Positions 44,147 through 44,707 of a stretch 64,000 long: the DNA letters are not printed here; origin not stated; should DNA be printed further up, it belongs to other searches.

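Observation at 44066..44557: Host-LexA-controlled two-gene operon at the prophage end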

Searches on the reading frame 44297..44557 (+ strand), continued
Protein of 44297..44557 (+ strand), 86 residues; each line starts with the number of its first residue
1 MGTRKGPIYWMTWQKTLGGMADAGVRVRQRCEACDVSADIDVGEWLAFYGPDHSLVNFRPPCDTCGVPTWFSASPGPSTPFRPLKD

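Call 59: fold_search(model_id=the predicted structure, library=pdb)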
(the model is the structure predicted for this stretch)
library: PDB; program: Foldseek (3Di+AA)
matches with E <= 10: 95; with E <= 0.001: 0
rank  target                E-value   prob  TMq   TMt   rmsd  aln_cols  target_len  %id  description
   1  5yxy_E                1.0e+00  0.20  0.32  0.24  11.7        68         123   12  Crystal structure of the HyhL-HypA complex (form I) (released 2018-06-20)
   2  5yxy_D                1.5e+00  0.16  0.35  0.26   5.5        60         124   17  Crystal structure of the HyhL-HypA complex (form I) (released 2018-06-20)
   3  3axs                  1.6e+00  0.44  0.35  0.09   3.7        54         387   17  Complex structure of tRNA methyltransferase Trm1 from Aquifex aeolicus with sinefungin (released 2011-08-03)
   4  5aun_A                1.6e+00  0.09  0.28  0.18  11.5        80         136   12  Crystal structure of the HypAB-Ni complex (released 2015-06-24)
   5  4r7r                  1.8e+00  0.11  0.33  0.26   7.7        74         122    4  Crystal Structure of Putative Lipoprotein from Clostridium perfringens (released 2014-09-10)
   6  2y5b_E                2.3e+00  0.18  0.33  0.10   7.9        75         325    9  Structure of USP21 in complex with linear diubiquitin-aldehyde (released 2012-01-25)
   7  7a9a_A                2.3e+00  0.15  0.30  0.40   4.6        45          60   18  Crystal structure of rubredoxin B (Rv3250c) from Mycobacterium tuberculosis (released 2021-03-03)
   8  4xnw_A                2.3e+00  0.15  0.29  0.09   4.8        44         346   18  The human P2Y1 receptor in complex with MRS2500 (released 2015-04-01)
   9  4xnw_C                2.4e+00  0.14  0.29  0.09   4.8        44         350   18  The human P2Y1 receptor in complex with MRS2500 (released 2015-04-01)
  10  6bd4                  2.6e+00  0.13  0.28  0.08   4.9        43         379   19  Crystal structure of human apo-Frizzled4 receptor (released 2018-08-22)
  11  6c5r_B                2.6e+00  0.06  0.29  0.20   8.6        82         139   12  Crystal structure of the soluble domain of the mitochondrial calcium uniporter (released 2018-07-11)
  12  3jv6_B                2.6e+00  0.05  0.24  0.20  10.2        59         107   15  Crystal structure of the dimerization domains p52 and RelB (released 2010-11-24)
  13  5yy0_B                2.8e+00  0.15  0.32  0.23   3.9        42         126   17  Crystal structure of the HyhL-HypA complex (form II) (released 2018-06-20)
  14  8v15_A                2.8e+00  0.11  0.27  0.11   6.1        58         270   16  Human SIRT3 bound to p53-AMC peptide, Carba-NAD, and Honokiol (released 2023-12-06)
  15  5yxy_F                3.2e+00  0.10  0.27  0.21   4.4        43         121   16  Crystal structure of the HyhL-HypA complex (form I) (released 2018-06-20)
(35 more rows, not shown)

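Call 60: find_encoding_contigs(protein=P0184, flank=8000, max_places=1)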
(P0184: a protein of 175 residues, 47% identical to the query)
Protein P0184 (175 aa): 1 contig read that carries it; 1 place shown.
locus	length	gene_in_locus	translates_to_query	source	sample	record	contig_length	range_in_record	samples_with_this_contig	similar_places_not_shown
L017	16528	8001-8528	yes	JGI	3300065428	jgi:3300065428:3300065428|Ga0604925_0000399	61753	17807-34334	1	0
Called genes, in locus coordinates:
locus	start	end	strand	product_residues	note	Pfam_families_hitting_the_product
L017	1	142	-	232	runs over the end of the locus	PF04862:DUF642, PF07589:PEP_exosort_dom (weak)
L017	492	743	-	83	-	PF02229:PC4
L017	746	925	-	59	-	-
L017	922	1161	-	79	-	PF05930:Phage_AlpA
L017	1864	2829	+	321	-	-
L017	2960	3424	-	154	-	-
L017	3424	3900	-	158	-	-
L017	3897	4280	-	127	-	-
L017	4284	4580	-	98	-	-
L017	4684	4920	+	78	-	-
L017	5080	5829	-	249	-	-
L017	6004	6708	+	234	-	-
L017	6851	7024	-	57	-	-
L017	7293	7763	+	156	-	-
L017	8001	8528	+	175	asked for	-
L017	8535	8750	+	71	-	-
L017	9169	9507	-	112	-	PF14213:DUF4325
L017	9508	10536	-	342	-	PF13581:HATPase_c_2 (faint)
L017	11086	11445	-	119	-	-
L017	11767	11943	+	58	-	-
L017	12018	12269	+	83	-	PF21834:DUF6894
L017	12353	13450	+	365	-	PF01590:GAF, PF13185:GAF_2, PF07568:HisKA_2, PF02518:HATPase_c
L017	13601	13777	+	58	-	-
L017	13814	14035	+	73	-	-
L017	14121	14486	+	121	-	-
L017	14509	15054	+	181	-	-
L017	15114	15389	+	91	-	-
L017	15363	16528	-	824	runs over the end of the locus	-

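Call 61: find_encoding_contigs(protein=P0211, flank=8000, max_places=1)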
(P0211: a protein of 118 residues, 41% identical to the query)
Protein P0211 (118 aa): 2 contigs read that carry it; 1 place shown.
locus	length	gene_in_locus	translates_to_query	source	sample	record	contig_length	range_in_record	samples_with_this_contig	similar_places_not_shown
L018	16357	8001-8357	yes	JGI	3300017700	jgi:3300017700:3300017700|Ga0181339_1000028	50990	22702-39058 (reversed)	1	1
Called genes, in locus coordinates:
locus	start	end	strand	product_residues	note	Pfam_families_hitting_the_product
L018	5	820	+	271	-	PF04404:ERF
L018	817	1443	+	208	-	PF09588:YqaJ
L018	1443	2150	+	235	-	PF00929:RNase_T (weak)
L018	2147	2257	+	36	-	-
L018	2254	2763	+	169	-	-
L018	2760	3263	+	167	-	-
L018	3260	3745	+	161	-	PF16786:RecA_dep_nuc (weak)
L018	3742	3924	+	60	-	-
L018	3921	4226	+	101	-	-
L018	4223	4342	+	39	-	-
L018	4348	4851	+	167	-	-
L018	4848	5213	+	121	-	-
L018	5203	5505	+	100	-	-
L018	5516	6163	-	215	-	-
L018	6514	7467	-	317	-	PF12760:Zn_ribbon_IS1595, PF12762:DDE_Tnp_IS1595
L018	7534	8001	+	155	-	-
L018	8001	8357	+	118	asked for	-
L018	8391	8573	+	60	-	-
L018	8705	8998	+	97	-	-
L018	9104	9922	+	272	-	PF02498:Bro-N, PF26567:BstA_C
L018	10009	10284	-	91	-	-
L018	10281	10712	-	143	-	-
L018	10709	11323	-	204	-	-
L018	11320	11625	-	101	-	-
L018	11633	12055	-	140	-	-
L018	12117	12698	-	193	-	PF00589:Phage_integrase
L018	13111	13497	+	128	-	-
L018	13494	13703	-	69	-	-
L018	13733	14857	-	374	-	PF00657:Lipase_GDSL (faint), PF13472:Lipase_GDSL_2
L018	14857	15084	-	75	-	-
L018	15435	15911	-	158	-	-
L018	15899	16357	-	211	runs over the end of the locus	-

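Call 62: find_encoding_contigs(protein=P0188, flank=8000, max_places=1)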
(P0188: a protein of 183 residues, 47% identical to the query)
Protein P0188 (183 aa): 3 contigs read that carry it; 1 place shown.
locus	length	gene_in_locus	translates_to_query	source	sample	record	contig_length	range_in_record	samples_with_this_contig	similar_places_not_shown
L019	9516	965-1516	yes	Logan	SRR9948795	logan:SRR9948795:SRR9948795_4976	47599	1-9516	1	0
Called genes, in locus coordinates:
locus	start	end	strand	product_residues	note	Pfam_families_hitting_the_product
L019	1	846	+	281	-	?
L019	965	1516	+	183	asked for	-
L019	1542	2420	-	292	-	PF02735:Ku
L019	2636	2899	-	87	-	-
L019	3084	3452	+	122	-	-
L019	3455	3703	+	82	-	-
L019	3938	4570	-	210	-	PF11860:Muramidase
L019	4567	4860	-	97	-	-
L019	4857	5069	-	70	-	-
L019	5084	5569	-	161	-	-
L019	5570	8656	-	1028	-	-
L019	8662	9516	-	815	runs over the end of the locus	PF13550:Phage-tail_3, PF23666:Rcc01698_C (weak)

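Call 63: fold_search(model_id=the predicted structure, library=viral)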
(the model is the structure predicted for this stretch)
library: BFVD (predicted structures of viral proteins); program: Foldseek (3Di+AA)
matches with E <= 10: 238; with E <= 0.001: 1
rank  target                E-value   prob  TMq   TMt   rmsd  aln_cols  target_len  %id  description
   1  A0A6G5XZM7            9.9e-04  1.00  0.63  0.62   4.6        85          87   16  (no name in the UniProt tables at hand)
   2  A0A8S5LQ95            5.6e-02  0.82  0.40  0.40  14.0        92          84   14  Zinc-ribbon domain protein [Siphoviridae sp. ctVFv13]
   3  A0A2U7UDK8            2.3e-01  0.51  0.47  0.05  15.0       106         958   17  Rho binding incomplete domain containing protein [Pandoravirus neocaledonia]
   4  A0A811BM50            5.3e-01  0.35  0.43  0.07  13.2        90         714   16  Uncharacterized protein [Pandoravirus japonicus]
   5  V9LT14                6.0e-01  0.28  0.32  0.31   9.5        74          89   16  DekiORF143 [Dendrolimus kikuchii nucleopolyhedrovirus]
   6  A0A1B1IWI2            7.2e-01  0.23  0.36  0.41   8.0        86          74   12  (no name in the UniProt tables at hand)
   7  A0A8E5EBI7            7.7e-01  0.25  0.32  0.36   7.5        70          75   20  Uncharacterized protein [Polaribacter phage Leef_1]
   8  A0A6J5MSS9            8.2e-01  0.54  0.31  0.46   3.3        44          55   20  CxxC_CxxC_SSSS, putative regulatory protein, FmdB family [uncultured Caudovirales phage]
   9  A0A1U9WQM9            8.2e-01  0.41  0.36  0.56   7.5        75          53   15  Uncharacterized protein [Geobacillus phage TP-84]
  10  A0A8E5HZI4            9.3e-01  0.57  0.29  0.36   3.0        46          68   20  (no name in the UniProt tables at hand)
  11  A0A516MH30            9.3e-01  0.28  0.31  0.15   4.9        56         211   14  (no name in the UniProt tables at hand)
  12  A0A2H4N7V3            1.2e+00  0.20  0.26  0.34   4.8        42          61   24  (no name in the UniProt tables at hand)
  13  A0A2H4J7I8            1.3e+00  0.57  0.37  0.60   3.1        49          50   12  Uncharacterized protein [uncultured Caudovirales phage]
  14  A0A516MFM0            1.3e+00  0.44  0.37  0.48   3.3        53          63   17  (no name in the UniProt tables at hand)
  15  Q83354                1.3e+00  0.33  0.33  0.03   3.8        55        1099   20  Autoproteolytic cleavage domain (Fragment) [Murine hepatitis virus]
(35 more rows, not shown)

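Call 68: search_protein_families(library=padloc, proteins=[window:44297-44557:+, P0020, P0009, L005:482-751:+], max_evalue=1)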
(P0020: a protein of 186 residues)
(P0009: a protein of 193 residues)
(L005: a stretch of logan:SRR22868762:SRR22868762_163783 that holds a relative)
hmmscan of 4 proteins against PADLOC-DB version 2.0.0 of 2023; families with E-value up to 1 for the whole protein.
window:44297-44557:+ (86 aa): 1 family
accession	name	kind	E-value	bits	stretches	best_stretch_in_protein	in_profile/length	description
PDLC04705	PDC-M54B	-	0.048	10.6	1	11-64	158-212/480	-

P0020 (186 aa): 0 families

P0009 (193 aa): 0 families

L005:482-751:+ (89 aa): 0 families

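Call 81: predict_structure(alignment_id=A6)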
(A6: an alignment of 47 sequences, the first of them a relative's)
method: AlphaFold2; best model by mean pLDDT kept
length: 186 residues; sequences in the alignment: 47
mean_pLDDT: 84.8   pTM: 0.56
mean pLDDT of the five models: 84.8, 83.7, 81.3, 81.2, 80.0
residues with pLDDT >= 90: 80; 70-90: 79; 50-70: 22; < 50: 5
segments of 3 or more residues with pLDDT < 50: 184-186
pLDDT, mean of each block of 10 residues (from residue 1): 55 88 95 91 95 87 88 91 80 66 85 93 88 93 85 86 93 87 53
secondary structure, 60 per line:
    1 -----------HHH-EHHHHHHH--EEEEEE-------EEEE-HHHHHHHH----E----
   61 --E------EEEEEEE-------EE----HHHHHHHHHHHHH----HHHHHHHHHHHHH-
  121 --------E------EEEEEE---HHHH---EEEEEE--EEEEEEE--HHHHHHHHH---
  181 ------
elements in order: H17-23 E26-31 E39-42 H44-51 E70-76 H90-102 H107-119 E136-141 H145-148 E152-157 E160-166 H169-177

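Call 86: fold_search(model_id=the predicted structure, library=pdb)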
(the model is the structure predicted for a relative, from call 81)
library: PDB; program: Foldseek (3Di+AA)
matches with E <= 10: 93; with E <= 0.001: 0
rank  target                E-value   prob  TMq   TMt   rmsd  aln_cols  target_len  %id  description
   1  6e16                  9.5e-01  0.02  0.11  0.10  18.9       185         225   14  Ternary structure of c-Myc-TBP-TAF1 (released 2019-10-02)
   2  3tix_D                1.8e+00  0.09  0.19  0.10   7.9        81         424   16  Crystal structure of the Chp1-Tas3 complex core (released 2011-11-16)
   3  8r5n_A                1.9e+00  0.12  0.19  0.21   7.9        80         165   11  DTX1 WWE domain in complex with ATP (released 2024-07-31)
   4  3eik_A                2.0e+00  0.01  0.10  0.10  20.6       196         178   11  double stranded DNA binding protein (released 2009-09-22)
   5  3tix_B                2.1e+00  0.08  0.19  0.10   8.1        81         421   16  Crystal structure of the Chp1-Tas3 complex core (released 2011-11-16)
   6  9lhw_A                2.3e+00  0.12  0.14  0.06   5.8        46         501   15  Crystal structure of a wild-type tagose isomerase (TsT4Ease WT) from Thermotogota bacterium (released 2025-12-24)
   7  6e24                  2.3e+00  0.01  0.11  0.10  19.7       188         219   13  Ternary structure of c-Myc-TBP-TAF1 (released 2019-10-02)
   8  1vol_B                2.3e+00  0.01  0.10  0.10  19.4       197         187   12  TFIIB (HUMAN CORE DOMAIN)/TBP (A.THALIANA)/TATA ELEMENT TERNARY COMPLEX (released 1996-11-08)
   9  4rod_B                2.7e+00  0.01  0.11  0.12  19.9       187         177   12  Human TFIIB-related factor 2 (Brf2) and TBP bound to TRNAU1 promoter (released 2015-12-30)
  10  9a5o_B                2.9e+00  0.06  0.19  0.06  10.9        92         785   14  Integrative model of YABR-MUTS2 by crosslinking MS and deep learning (released 2024-09-18)
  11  2kii_MODEL_1_A        2.9e+00  0.04  0.15  0.15  14.6       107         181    9  NMR structure of the SO2144 H-NOX domain from Shewanella oneidensis in the Fe(II)CO ligation state (released 2009-11-17)
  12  3oci_B                2.9e+00  0.01  0.10  0.10  20.2       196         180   12  Crystal structure of TBP (TATA box binding protein) (released 2011-07-13)
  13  2zf4_B                2.9e+00  0.01  0.10  0.10  16.4       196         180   14  Crystal Structure of VioE complexed with phenylpyruvic acid (released 2008-01-01)
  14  4roc_B                3.1e+00  0.01  0.11  0.12  19.8       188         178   12  Human TFIIB-related factor 2 (Brf2) and TBP bound to U6#2 promoter (released 2015-12-30)
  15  3oci_A                3.1e+00  0.01  0.10  0.10  20.2       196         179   12  Crystal structure of TBP (TATA box binding protein) (released 2011-07-13)
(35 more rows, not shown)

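Call 87: search_dna_similar(query=window:44297-44557:+, collection=plasmids, mode=protein, max_evalue=0.001, max_rows=25)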
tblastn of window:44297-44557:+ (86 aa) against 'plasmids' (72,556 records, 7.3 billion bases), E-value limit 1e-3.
Records with a match: 1; places in all: 1; records where one place covers at least 80% of the query: 1.
Best place of each record, by identity: <60% 1.
By first word of the organism name: Rhizorhabdus 1.
By predicted mobility (MOB-suite, as given by PLSDB): conjugative 1.
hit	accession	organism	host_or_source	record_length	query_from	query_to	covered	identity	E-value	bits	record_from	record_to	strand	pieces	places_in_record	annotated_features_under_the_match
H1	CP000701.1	Rhizorhabdus wittichii RW1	-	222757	8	86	92%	30.9%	1e-5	48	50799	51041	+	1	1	hypothetical protein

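Call 88: search_dna_similar(query=window:44297-44557:+, collection=phages, mode=protein, max_evalue=0.001, max_rows=25)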
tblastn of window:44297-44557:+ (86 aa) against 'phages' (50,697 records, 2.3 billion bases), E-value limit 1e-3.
No match.

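Call 89: get_annotated_region(hit=H1, flank=5000)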
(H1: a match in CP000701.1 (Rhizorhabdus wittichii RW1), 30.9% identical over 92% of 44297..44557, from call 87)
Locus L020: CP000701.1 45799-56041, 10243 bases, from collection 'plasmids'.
description: Sphingomonas wittichii RW1 plasmid pSWIT02, complete sequence
organism: Rhizorhabdus wittichii RW1 (NCBI taxid 392499)
taxonomy: Bacteria; Pseudomonadota; Alphaproteobacteria; Sphingomonadales; Sphingomonadaceae; Rhizorhabdus; Rhizorhabdus wittichii; Rhizorhabdus wittichii RW1
host: -; source: -; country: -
typing (MOB-suite, as given by PLSDB): conjugative; replicon rep_cluster_541; relaxase MOBP,MOBP; mating-pair formation MPF_T
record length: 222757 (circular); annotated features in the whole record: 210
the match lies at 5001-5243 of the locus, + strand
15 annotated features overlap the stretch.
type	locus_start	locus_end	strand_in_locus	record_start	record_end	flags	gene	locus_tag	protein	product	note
CDS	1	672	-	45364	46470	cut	-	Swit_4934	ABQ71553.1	Relaxase/mobilization nuclease family protein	-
CDS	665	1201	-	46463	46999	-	-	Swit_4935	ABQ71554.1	CopG domain protein DNA-binding domain protein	-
CDS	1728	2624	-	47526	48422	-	-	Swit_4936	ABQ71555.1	parB-like partition protein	-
CDS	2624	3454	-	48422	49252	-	-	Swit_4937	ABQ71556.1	Cobyrinic acid a,c-diamide synthase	-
CDS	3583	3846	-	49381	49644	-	-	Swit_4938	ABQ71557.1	hypothetical protein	-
CDS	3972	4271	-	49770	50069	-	-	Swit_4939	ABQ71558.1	hypothetical protein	-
CDS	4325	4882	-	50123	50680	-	-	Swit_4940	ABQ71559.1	hypothetical protein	-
CDS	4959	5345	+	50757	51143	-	-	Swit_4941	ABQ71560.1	hypothetical protein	-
CDS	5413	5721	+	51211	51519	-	-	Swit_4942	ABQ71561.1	hypothetical protein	-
CDS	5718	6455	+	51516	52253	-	-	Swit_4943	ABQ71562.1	Uncharacterized protein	-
CDS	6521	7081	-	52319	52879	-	-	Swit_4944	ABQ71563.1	hypothetical protein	-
CDS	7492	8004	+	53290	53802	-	-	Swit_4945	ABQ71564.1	nuclease (SNase domain protein)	-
CDS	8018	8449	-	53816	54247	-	-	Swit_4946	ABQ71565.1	Protein of unknown function DUF1810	-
CDS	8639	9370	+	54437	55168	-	-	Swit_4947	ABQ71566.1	conserved hypothetical protein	-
CDS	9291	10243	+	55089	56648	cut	-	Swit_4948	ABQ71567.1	Nucleotidyltransferase/DNA polymerase involved in DNA repair-like protein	-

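Call 90: search_protein_families(library=pfam, proteins=[L020:4959-5345:+, L020:5413-5721:+, L020:5718-6455:+, L020:4325-4882:-, L020:8639-9370:+, L012:8295-8945:+, L016:10614-10793:+, L010:7355-7753:+, L010:6768-7031:+, L010:6364-6771:+], max_evalue=0.01)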
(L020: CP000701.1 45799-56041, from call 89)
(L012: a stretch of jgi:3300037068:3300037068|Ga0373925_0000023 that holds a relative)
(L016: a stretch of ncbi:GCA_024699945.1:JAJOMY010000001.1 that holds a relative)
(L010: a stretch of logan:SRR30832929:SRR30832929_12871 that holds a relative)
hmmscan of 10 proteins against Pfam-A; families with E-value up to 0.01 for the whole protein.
L020:4959-5345:+ (128 aa): 0 families

L020:5413-5721:+ (102 aa): 0 families

L020:5718-6455:+ (245 aa): 3 families
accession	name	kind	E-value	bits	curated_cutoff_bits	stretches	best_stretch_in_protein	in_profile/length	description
PF06414.18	Zeta_toxin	-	1e-10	41.8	22.3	1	11-186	7-172/199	Zeta toxin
PF13671.12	AAA_33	-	1.1e-06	29.5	27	1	24-174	2-134/143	AAA domain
PF00503.26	G-alpha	-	0.0071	16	48.8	0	9-39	9-39/333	G-protein alpha subunit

L020:4325-4882:- (185 aa): 1 family
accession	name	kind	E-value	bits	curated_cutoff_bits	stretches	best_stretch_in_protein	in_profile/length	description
PF12599.13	DUF3768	-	1e-30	106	25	1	95-184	2-83/83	Protein of unknown function (DUF3768)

L020:8639-9370:+ (243 aa): 0 families

L012:8295-8945:+ (216 aa): 1 family
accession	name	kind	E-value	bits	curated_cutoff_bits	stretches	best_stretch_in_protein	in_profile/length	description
PF02586.19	SRAP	-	3.1e-46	158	27.1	1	1-207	1-196/214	SOS response associated peptidase (SRAP)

L016:10614-10793:+ (59 aa): 0 families

L010:7355-7753:+ (132 aa): 0 families

L010:6768-7031:+ (87 aa): 0 families

L010:6364-6771:+ (135 aa): 0 families

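Call 92: search_dna_similar(query=L012:8295-8945:+, collection=plasmids, mode=protein, max_evalue=1e-20, max_rows=40)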
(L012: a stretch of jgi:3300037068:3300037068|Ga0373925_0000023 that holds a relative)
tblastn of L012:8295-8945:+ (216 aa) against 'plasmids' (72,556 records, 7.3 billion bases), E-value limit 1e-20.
Records with a match: 58; places in all: 58; records where one place covers at least 80% of the query: 55.
Best place of each record, by identity: <60% 58.
By first word of the organism name: Cytobacillus 6; Methylocystis 5; Paenibacillus 4; Rhizobium 4; Labrenzia 4; Acidiphilium 3; Candidatus 3; Polymorphobacter 2; Rhodanobacter 2; Mesorhizobium 2; and 18 more.
By predicted mobility (MOB-suite, as given by PLSDB): non-mobilizable 46; mobilizable 8; conjugative 4.
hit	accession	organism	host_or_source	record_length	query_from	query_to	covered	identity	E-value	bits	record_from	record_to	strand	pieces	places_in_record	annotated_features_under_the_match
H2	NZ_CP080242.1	Polymorphobacter sp. PAMC 29334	Megaspora,lichen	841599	1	212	95%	43.6%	3e-32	163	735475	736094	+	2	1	SOS response-associated peptidase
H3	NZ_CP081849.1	Polymorphobacter megasporae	Megaspora,lichen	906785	1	212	95%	41.9%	2e-33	168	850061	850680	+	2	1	SOS response-associated peptidase family protein | hypothetical protein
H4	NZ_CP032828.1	Sphingomonas paeninsulae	whole organism,soil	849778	1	214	99%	39.7%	4e-37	144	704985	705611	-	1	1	SOS response-associated peptidase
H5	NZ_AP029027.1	Asticcacaulis sp. DW145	Lemna minor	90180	1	213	99%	36.1%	6e-30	123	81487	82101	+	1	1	SOS response-associated peptidase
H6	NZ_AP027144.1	Methylocystis iwaonis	-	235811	1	192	89%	39.9%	7e-33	131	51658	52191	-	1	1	SOS response-associated peptidase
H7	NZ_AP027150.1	Methylocystis bryophila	-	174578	1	204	94%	37.1%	2e-30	124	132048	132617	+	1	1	SOS response-associated peptidase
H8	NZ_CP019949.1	Methylocystis bryophila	-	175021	1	204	94%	37.1%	2e-30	124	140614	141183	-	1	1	SOS response-associated peptidase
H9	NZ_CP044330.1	Methylocystis rosea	-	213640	1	192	89%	39.0%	8e-32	128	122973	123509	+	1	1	SOS response-associated peptidase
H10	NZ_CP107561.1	Methylocystis sp. MJC1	whole organism,Alpine Peat Bogs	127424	1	196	91%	38.0%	2e-31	127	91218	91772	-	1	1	SOS response-associated peptidase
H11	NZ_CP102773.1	Bosea sp. NBC_00550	-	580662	1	193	89%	38.5%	2e-33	133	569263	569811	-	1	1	SOS response-associated peptidase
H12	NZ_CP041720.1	Acidiphilium multivorum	Cell culture,activated sludge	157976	1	215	100%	34.2%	1e-26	113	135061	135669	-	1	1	SOS response-associated peptidase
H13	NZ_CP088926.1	Rhodanobacter denitrificans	soil,well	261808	1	208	96%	35.4%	5e-23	103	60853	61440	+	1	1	SOS response-associated peptidase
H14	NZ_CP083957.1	Mesorhizobium sp. B1-1-8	cell culture,soil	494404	1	194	90%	37.5%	1e-23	105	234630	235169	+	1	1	SOS response-associated peptidase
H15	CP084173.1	Acidithiobacillus ferrooxidans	cell culture,River sediment polluted by ...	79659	1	192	89%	37.4%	3e-28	118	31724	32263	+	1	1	SOS response-associated peptidase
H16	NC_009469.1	Acidiphilium cryptum JF-5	-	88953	1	192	89%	37.4%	3e-28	118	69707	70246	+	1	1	SOS response-associated peptidase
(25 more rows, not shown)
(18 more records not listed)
